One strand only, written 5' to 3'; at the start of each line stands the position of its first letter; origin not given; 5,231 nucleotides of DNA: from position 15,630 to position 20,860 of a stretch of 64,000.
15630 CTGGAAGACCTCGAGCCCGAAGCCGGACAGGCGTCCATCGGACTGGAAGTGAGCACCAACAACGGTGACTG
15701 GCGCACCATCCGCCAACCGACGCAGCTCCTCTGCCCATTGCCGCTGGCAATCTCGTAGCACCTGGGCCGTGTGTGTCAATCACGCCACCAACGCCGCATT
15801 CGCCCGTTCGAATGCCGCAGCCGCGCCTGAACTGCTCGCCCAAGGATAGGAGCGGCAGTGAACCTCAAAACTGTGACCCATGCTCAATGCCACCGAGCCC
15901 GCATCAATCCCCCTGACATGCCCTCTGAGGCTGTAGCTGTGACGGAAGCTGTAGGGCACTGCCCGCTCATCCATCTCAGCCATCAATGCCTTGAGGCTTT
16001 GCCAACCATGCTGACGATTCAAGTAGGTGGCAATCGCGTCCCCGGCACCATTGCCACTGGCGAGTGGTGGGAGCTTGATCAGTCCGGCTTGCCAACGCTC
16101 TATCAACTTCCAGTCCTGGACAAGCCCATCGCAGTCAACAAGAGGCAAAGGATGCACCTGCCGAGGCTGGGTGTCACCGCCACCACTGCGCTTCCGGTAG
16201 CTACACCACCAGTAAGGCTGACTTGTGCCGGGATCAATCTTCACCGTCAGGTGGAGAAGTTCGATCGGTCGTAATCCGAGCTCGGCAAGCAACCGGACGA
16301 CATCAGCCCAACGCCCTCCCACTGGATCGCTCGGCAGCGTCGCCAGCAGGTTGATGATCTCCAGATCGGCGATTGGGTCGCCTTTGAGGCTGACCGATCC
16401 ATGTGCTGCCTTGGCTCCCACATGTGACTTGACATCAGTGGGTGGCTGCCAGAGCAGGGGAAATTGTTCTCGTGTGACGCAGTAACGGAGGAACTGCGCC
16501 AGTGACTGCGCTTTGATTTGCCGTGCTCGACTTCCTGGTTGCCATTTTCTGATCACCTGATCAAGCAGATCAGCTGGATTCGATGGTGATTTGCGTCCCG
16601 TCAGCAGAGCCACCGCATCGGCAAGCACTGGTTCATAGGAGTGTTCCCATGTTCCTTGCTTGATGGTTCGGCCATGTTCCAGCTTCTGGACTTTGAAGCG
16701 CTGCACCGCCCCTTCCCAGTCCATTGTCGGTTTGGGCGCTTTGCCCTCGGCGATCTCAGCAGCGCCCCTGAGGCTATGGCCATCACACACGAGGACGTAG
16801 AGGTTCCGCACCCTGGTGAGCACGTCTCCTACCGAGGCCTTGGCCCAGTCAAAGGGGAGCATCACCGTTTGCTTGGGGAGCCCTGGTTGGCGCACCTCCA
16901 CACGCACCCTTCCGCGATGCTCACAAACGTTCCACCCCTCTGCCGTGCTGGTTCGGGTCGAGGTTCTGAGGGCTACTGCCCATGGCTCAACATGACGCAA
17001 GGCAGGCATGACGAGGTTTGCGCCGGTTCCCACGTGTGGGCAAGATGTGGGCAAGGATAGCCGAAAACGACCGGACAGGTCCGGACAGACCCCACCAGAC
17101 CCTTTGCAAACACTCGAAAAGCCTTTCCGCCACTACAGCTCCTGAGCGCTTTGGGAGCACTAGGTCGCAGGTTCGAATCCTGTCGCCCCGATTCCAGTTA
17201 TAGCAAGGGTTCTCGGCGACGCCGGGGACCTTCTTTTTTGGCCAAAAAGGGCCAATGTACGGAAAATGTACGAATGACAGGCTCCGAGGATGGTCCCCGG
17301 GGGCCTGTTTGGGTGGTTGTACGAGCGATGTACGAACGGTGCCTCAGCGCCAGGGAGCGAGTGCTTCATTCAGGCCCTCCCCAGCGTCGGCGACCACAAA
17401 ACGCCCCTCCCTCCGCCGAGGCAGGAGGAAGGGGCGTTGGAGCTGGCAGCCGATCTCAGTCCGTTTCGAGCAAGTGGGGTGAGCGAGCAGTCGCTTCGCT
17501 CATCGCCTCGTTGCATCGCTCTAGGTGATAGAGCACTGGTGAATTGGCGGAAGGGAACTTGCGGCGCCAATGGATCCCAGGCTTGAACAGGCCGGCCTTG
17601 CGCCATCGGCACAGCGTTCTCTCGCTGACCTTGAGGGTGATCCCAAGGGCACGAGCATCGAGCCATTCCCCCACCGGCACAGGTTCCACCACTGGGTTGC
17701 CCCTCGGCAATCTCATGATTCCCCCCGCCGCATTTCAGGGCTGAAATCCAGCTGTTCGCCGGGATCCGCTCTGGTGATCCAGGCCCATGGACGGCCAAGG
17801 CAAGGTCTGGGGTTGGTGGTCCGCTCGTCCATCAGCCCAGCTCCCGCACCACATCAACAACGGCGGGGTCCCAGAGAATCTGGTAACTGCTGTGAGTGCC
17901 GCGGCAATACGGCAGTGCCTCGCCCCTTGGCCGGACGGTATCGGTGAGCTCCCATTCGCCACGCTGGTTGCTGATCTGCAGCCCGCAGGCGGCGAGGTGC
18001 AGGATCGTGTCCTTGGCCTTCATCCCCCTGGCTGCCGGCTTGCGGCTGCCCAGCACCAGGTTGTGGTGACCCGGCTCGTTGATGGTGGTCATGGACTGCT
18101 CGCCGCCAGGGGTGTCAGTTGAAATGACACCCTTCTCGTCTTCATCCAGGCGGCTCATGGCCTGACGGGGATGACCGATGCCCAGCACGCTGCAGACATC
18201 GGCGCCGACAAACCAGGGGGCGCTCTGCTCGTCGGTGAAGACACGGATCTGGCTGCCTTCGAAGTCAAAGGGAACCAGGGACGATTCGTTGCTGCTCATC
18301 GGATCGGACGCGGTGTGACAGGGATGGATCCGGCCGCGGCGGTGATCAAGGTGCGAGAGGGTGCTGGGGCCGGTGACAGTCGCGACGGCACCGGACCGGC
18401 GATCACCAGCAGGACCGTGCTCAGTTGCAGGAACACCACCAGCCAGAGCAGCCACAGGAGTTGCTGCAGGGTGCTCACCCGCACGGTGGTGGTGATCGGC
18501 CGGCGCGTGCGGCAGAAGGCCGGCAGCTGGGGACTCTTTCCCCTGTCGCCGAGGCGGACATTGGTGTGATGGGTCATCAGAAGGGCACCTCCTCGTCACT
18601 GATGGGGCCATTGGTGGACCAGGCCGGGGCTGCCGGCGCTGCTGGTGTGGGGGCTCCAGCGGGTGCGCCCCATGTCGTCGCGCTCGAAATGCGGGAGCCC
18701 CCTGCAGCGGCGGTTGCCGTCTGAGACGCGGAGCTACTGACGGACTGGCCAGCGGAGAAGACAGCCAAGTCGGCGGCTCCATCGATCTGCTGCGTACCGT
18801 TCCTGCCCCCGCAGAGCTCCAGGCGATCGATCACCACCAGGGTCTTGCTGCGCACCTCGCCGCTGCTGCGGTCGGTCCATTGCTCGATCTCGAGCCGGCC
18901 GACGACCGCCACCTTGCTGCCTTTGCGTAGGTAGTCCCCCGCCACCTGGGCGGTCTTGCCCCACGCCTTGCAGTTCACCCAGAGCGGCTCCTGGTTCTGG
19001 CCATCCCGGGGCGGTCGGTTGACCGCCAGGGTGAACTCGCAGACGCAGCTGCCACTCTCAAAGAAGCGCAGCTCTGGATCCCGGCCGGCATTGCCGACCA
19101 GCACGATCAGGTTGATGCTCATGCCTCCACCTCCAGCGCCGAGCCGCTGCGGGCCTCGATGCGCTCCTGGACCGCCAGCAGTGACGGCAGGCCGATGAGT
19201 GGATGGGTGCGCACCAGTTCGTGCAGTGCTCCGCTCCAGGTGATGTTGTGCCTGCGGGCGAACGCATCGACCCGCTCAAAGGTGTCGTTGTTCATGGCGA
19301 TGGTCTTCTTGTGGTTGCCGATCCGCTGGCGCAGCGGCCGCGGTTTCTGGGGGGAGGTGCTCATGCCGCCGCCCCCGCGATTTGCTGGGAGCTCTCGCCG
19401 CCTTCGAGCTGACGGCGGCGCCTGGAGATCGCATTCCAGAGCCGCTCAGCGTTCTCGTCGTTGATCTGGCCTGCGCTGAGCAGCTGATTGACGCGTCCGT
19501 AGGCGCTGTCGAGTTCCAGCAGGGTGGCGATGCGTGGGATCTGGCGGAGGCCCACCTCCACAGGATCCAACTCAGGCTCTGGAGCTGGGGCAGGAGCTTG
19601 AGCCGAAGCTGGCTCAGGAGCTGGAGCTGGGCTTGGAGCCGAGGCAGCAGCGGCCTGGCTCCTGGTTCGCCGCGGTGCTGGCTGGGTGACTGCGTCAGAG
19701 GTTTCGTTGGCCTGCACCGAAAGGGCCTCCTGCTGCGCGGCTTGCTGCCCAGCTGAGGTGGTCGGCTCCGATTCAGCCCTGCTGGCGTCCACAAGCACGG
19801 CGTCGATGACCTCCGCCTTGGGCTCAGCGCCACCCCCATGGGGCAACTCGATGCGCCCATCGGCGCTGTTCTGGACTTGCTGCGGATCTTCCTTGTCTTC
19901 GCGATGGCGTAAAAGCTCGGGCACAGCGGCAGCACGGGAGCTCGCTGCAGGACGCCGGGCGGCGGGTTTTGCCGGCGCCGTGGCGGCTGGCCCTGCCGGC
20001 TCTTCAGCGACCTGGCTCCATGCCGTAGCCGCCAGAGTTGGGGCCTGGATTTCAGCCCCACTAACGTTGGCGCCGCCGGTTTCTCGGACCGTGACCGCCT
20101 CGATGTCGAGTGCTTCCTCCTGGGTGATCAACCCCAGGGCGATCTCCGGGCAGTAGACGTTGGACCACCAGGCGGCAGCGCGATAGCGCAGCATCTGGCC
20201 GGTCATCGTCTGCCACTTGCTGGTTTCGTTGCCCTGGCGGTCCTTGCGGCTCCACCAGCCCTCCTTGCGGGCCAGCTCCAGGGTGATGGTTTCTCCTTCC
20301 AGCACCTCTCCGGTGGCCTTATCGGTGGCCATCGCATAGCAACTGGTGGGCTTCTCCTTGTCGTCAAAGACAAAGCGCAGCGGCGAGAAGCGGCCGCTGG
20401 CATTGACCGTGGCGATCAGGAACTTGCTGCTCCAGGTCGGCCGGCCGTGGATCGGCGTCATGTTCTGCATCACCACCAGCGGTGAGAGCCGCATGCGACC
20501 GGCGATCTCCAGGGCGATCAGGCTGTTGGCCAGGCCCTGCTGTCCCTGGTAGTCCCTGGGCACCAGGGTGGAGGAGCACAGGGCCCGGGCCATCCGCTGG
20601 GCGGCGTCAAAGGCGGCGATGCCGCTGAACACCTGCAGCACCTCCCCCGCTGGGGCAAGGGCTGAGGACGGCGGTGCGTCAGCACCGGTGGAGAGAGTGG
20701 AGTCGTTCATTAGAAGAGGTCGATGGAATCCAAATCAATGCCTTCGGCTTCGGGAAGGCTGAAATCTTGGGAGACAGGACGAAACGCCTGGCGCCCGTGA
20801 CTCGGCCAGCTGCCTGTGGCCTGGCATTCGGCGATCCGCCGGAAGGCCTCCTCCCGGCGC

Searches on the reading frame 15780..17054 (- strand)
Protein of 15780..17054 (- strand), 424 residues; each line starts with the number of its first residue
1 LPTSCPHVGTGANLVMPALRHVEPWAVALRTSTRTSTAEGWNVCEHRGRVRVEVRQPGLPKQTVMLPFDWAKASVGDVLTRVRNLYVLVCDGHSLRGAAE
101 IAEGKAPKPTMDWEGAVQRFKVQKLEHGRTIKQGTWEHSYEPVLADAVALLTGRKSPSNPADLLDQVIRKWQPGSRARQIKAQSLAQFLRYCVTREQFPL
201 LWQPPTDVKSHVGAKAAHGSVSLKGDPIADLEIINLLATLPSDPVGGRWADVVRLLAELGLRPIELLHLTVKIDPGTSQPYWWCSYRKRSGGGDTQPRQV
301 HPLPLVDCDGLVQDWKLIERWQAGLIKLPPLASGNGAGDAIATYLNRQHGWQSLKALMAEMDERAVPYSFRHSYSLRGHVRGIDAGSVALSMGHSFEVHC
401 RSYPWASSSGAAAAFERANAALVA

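Call 31: search_protein_families(library=pfam, proteins=[window:15780-17054:-], max_evalue=0.001)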
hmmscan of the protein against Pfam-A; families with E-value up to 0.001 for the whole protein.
window:15780-17054:- (424 aa): 0 families

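Call 39: search_protein_families(library=phrogs, proteins=[window:15780-17054:-], max_evalue=0.001)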
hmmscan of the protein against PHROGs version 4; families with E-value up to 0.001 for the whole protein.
window:15780-17054:- (424 aa): 1 family
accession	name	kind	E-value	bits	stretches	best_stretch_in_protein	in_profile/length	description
phrog_1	-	integration and excision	4.7e-05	23.8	1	109-395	162-423/611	integrase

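Call 40: search_solved_structures(query=window:15780-17054:-, max_evalue=1)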
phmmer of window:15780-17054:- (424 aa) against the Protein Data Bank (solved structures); distinct sequences matched with E-value up to 1: 0.

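Call 65: search_protein_families(library=pfam, proteins=[window:15780-17054:-], max_evalue=5)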
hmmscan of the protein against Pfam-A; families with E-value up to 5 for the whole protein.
window:15780-17054:- (424 aa): 2 families
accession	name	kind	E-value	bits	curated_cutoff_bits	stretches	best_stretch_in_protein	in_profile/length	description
PF24802.1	DUF7703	-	0.046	13.7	27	1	345-408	179-241/269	Domain of unknown function (DUF7703)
PF00589.27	Phage_integrase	-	0.074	13.3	27.1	1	345-396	105-158/172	Phage integrase family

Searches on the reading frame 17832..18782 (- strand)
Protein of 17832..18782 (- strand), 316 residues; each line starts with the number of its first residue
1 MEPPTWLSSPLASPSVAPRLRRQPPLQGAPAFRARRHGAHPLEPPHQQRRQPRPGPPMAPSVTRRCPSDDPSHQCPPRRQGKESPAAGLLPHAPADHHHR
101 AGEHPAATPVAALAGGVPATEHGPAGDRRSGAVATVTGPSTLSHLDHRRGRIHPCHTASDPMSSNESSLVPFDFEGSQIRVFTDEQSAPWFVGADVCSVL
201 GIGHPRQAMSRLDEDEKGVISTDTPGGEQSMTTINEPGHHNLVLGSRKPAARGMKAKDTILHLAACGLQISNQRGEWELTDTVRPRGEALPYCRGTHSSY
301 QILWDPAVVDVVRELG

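Call 31: search_protein_families(library=pfam, proteins=[window:17832-18782:-], max_evalue=0.001)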
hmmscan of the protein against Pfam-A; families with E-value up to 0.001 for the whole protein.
window:17832-18782:- (316 aa): 1 family
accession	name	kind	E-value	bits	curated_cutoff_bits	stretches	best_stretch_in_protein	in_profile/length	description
PF02498.22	Bro-N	-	2.2e-14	54.3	25.6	1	178-256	1-88/96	BRO family, N-terminal domain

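Call 39: search_protein_families(library=phrogs, proteins=[window:17832-18782:-], max_evalue=0.001)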
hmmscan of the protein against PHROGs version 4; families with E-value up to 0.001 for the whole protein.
window:17832-18782:- (316 aa): 12 families
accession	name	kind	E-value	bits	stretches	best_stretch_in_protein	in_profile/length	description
phrog_130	-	transcription regulation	1.8e-26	94.2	1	160-252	151-244/480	anti-repressor Ant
phrog_2899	-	transcription regulation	5.7e-22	79.6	1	167-252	5-91/263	anti-repressor Ant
phrog_7940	-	unknown function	4.4e-18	66.8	1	169-255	4-90/252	-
phrog_245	-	transcription regulation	6e-18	66.4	1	163-252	35-123/319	anti-repressor Ant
phrog_2593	-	transcription regulation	2.4e-17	64.5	1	160-252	13-113/255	anti-repressor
phrog_29829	-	unknown function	4.9e-16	59.6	1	252-313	32-93/106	-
phrog_2977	-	transcription regulation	7e-16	59.3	1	168-249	63-148/150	anti-repressor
phrog_5060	-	transcription regulation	1e-13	52.9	1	166-253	4-100/224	anti-repressor Ant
phrog_463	-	transcription regulation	6.1e-13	49.9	1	169-252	5-90/250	anti-repressor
phrog_2011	-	transcription regulation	1.2e-11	45.8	1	169-255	4-99/275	anti-repressor Ant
phrog_9976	-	transcription regulation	9e-11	43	1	174-252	6-84/188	anti-repressor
phrog_25722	-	unknown function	2.5e-08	34.9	1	169-254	4-90/150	-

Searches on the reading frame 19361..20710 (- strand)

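Call 31: search_protein_families(library=pfam, proteins=[window:19361-20710:-], max_evalue=0.001)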
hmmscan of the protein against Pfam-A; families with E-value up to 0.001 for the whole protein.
window:19361-20710:- (449 aa): 1 family
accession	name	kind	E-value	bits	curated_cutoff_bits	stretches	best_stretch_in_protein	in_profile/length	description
PF03837.19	RecT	-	2.1e-05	24.6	24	1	115-204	107-191/198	RecT family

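Call 39: search_protein_families(library=phrogs, proteins=[window:19361-20710:-], max_evalue=0.001)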
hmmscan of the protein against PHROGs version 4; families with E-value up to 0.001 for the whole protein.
window:19361-20710:- (449 aa): 2 families
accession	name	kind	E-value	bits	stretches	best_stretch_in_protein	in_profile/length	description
phrog_561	-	DNA, RNA and nucleotide metabolism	7e-57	195.1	1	28-329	296-589/633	RecT-like ssDNA annealing protein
phrog_4171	-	DNA, RNA and nucleotide metabolism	7.8e-13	49.8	1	31-303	37-288/392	RecT-like ssDNA annealing protein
